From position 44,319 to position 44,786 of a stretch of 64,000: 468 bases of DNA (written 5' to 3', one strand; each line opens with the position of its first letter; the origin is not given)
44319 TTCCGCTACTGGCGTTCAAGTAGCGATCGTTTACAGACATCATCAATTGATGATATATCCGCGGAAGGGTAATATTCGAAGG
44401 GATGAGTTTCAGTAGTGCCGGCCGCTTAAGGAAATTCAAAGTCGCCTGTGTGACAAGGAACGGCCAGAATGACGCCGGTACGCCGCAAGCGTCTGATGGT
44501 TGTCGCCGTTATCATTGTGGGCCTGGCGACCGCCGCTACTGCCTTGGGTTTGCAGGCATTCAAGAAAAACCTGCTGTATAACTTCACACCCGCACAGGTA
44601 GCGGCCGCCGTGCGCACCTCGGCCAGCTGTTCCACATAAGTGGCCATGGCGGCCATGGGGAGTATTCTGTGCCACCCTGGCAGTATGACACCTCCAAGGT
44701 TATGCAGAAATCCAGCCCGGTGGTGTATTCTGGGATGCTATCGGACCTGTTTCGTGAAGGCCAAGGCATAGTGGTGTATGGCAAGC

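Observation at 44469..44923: ccmE is frame-disrupted immediately beside the island's attR, and no ccmABCD lies upstream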

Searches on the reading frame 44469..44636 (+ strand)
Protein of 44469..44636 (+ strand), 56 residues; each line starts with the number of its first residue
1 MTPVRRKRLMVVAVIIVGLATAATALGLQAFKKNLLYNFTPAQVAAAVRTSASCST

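Call 7: search_protein_families(library=pfam, proteins=[window:44469-44636:+], max_evalue=0.01)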
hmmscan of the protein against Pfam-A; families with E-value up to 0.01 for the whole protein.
window:44469-44636:+ (56 aa): 0 families

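Call 17: find_encoding_contigs(protein=window:44469-44636:+, flank=10000, max_places=10)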
Protein window:44469-44636:+ (56 aa): no gene with exactly this product is on record in the collection.

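Call 59: list_cluster_members(proteins=[window:44469-44636:+, window:44669-44845:+, window:44702-44845:+, window:44402-44578:+, window:44439-44675:-, window:44429-44656:-, window:44640-44768:+, window:44587-44793:-, window:44702-44920:+])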
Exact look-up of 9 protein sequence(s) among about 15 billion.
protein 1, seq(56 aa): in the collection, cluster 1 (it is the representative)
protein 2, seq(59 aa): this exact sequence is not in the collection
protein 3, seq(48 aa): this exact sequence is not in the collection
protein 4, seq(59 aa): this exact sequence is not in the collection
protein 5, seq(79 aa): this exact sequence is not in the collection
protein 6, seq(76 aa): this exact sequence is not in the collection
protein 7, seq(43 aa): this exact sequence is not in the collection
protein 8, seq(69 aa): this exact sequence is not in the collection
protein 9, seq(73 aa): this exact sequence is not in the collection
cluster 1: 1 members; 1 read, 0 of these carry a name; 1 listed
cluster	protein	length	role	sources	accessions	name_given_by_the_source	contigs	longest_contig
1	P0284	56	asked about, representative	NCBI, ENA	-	-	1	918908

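Call 60: search_protein_families(library=ncbifam, proteins=[window:44469-44636:+], max_evalue=0.001)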
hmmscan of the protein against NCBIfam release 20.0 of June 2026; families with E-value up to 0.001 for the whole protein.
window:44469-44636:+ (56 aa): 5 families
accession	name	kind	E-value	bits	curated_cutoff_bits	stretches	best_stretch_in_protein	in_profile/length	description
NF009729.0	PRK13254.1-3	equivalog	8.2e-10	38.5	171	1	1-46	1-45/155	cytochrome c maturation protein CcmE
NF009637.0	PRK13159.1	equivalog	3.4e-06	27.1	247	1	1-47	1-46/156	cytochrome c maturation protein CcmE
NF009638.0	PRK13165.1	equivalog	7.9e-06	25.5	186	1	1-46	1-45/161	cytochrome c maturation protein CcmE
NF009728.0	PRK13254.1-2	equivalog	1.1e-05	25.3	221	1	1-45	1-44/153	cytochrome c maturation protein CcmE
NF009731.0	PRK13254.1-5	equivalog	8.8e-05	22.2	152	1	5-47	4-45/155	cytochrome c maturation protein CcmE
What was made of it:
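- Both repaired readings fail the CcmE cut-off (call 60).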
